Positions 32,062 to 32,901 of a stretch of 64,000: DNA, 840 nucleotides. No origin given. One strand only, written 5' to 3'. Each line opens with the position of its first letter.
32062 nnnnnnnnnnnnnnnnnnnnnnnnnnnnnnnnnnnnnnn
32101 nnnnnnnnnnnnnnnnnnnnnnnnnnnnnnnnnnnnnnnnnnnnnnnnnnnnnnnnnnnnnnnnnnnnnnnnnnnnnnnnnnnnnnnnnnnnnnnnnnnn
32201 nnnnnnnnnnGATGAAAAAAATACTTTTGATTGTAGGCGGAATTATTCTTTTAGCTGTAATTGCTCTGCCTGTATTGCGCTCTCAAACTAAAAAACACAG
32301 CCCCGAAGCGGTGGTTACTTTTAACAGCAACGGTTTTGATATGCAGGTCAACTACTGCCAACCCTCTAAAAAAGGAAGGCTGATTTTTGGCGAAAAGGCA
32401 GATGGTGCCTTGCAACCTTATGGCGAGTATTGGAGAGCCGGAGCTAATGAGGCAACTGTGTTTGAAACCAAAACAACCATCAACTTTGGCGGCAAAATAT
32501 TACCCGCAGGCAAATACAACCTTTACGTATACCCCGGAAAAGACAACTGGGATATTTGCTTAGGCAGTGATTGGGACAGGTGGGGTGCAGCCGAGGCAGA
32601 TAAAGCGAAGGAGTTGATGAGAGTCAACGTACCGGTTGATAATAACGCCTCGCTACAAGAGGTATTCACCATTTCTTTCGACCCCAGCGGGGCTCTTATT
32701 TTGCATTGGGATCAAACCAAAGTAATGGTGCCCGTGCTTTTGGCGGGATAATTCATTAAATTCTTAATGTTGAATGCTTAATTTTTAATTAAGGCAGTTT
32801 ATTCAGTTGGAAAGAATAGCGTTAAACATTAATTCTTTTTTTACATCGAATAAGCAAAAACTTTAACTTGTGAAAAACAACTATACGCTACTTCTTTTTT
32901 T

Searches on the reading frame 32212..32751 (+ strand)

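Call 101: search_protein_families(library=pfam, proteins=[window:32212-32751:+], max_evalue=0.001)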
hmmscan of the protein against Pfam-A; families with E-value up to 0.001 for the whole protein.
window:32212-32751:+ (179 aa): 1 family
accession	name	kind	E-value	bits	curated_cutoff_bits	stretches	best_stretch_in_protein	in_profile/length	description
PF11138.13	DUF2911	-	1.9e-42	145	27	1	30-175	1-145/145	Protein of unknown function (DUF2911)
